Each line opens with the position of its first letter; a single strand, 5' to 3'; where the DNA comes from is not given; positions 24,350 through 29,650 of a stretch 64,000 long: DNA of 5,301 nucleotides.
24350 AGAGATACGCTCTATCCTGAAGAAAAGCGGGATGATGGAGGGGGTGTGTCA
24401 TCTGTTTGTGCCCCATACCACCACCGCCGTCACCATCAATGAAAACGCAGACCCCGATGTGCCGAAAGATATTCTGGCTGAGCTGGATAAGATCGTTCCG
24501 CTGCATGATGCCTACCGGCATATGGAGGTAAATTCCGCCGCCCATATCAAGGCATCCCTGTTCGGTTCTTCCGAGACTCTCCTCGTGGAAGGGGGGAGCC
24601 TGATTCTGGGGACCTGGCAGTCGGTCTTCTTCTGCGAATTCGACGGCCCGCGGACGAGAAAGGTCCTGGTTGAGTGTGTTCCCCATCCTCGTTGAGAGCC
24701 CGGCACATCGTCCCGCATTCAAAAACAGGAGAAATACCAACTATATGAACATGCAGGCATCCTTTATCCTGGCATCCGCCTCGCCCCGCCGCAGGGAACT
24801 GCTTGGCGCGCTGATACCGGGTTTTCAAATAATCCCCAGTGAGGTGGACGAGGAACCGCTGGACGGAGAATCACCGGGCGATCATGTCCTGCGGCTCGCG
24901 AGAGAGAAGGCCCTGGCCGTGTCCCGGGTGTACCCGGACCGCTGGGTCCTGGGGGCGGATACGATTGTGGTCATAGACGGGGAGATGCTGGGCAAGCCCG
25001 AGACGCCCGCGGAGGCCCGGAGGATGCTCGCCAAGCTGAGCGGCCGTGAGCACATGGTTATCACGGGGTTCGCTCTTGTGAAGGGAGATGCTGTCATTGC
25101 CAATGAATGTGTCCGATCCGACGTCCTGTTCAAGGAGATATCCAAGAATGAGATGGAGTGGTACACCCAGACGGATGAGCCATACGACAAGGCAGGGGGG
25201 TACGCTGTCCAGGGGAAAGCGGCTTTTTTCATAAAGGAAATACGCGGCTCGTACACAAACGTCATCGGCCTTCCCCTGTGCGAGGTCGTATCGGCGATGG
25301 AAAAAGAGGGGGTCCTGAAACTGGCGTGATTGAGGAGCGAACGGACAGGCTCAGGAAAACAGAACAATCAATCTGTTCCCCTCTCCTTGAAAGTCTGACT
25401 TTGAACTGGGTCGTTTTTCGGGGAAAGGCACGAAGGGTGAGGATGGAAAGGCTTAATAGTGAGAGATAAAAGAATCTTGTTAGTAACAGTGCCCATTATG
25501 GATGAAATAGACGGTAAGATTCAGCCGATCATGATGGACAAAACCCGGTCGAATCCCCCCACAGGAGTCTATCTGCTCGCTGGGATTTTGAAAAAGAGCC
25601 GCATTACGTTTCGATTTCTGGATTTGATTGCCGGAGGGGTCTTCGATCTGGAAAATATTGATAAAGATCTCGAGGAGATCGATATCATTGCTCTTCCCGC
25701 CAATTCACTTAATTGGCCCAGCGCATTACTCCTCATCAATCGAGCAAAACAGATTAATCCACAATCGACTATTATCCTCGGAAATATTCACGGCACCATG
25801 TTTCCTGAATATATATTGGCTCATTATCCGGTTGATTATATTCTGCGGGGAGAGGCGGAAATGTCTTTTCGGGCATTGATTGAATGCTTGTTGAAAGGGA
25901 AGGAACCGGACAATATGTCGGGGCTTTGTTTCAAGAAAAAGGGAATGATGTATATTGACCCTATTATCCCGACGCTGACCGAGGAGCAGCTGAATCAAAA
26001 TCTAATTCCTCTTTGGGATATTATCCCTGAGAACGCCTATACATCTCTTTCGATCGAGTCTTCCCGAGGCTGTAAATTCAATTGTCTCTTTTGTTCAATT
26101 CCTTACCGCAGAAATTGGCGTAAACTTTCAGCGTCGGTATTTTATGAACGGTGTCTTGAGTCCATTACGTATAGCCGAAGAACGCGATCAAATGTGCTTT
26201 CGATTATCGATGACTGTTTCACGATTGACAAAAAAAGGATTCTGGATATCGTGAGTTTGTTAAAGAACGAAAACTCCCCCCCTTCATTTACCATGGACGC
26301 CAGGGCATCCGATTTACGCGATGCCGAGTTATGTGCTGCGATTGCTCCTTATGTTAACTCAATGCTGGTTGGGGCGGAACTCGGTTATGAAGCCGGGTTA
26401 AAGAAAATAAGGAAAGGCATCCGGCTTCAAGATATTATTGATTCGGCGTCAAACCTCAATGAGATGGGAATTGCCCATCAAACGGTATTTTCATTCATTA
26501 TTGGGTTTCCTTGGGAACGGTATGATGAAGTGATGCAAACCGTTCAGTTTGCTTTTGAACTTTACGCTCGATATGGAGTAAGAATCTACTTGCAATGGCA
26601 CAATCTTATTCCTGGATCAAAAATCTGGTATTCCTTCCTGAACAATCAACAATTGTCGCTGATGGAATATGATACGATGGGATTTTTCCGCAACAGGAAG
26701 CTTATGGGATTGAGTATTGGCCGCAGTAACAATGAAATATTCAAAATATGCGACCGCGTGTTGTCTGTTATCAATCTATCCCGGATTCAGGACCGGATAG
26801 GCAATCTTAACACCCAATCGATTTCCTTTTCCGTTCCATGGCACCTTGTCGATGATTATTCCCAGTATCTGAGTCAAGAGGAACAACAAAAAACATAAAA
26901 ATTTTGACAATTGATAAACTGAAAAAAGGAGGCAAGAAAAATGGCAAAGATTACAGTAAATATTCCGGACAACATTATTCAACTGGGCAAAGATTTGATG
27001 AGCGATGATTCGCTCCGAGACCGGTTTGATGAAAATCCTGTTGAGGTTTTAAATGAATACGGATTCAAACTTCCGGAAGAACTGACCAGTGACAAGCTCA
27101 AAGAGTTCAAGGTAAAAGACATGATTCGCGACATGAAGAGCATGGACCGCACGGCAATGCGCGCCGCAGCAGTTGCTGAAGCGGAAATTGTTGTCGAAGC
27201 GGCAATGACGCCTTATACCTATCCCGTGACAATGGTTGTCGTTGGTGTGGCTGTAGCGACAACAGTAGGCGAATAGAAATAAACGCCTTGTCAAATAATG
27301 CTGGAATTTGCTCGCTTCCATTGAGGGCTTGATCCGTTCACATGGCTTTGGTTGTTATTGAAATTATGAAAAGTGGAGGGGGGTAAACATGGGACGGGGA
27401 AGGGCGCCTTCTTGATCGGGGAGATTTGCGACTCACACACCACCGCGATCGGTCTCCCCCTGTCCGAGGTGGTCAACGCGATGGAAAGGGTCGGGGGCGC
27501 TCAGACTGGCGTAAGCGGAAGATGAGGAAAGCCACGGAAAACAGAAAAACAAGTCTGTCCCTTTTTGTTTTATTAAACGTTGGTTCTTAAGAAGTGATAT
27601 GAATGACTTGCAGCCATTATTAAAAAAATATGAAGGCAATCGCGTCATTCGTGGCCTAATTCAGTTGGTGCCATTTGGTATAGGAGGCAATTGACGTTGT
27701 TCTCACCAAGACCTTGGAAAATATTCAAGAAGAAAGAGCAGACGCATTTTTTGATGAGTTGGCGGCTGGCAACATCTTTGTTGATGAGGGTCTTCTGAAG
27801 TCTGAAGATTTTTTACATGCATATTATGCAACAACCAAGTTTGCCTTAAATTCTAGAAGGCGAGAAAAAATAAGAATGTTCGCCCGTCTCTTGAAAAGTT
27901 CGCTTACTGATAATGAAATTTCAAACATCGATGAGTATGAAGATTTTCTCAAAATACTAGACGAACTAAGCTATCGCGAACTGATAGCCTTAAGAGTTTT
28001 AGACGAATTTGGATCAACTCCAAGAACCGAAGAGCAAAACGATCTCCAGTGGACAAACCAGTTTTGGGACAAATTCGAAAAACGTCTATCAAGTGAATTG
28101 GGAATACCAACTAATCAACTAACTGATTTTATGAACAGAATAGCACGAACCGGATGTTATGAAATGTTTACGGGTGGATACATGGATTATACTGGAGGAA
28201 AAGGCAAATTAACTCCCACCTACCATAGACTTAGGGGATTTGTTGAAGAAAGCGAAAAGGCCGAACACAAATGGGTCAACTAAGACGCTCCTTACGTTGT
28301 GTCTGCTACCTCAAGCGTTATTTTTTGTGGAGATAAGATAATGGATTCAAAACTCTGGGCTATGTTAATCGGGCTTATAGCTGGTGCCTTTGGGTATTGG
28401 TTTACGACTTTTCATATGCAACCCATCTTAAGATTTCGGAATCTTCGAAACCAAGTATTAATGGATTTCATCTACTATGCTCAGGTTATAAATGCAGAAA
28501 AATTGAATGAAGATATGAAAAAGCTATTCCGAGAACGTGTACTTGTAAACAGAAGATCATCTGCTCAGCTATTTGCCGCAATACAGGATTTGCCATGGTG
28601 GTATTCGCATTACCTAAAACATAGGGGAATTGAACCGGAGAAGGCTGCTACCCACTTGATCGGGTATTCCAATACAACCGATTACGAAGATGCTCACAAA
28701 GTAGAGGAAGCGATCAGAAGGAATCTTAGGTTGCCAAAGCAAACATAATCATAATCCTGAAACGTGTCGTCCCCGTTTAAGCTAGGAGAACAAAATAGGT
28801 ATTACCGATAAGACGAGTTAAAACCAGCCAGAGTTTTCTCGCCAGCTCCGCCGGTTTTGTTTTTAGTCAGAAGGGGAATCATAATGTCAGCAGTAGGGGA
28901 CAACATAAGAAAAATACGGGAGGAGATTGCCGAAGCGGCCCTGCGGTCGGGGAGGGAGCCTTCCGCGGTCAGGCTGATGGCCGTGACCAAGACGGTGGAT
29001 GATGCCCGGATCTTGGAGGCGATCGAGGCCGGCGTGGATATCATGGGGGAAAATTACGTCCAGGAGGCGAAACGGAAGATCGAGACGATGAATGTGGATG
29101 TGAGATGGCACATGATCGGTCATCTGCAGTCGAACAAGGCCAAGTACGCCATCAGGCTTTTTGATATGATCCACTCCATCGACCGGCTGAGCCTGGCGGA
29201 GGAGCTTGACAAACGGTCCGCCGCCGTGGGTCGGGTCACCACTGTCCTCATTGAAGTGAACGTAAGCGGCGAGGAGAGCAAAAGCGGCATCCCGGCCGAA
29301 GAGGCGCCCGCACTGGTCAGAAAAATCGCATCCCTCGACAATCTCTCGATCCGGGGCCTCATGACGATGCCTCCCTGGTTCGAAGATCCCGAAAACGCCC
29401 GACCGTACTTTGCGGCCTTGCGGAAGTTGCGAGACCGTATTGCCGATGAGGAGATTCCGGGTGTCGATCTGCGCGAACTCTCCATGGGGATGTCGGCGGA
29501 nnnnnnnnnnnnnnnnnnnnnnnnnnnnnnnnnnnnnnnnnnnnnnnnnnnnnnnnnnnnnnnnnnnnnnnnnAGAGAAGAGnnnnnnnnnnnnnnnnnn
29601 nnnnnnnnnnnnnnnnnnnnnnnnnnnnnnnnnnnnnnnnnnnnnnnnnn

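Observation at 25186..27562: The radical-SAM/precursor cassette is bracketed by a diverged duplication of the maf 3' end and its terminator hairpin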

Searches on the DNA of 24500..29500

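Call 68: search_rna_families(source=window, start=24500, end=29500, threshold=evalue, max_evalue=1)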
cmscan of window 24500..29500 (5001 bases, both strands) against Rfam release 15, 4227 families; matches with E-value up to 1: 1.
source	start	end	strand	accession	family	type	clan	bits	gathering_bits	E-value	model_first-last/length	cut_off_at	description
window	25622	25703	+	RF00727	bantam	Gene; miRNA;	CL00091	24.9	61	0.17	1-82/82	no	bantam microRNA precursor family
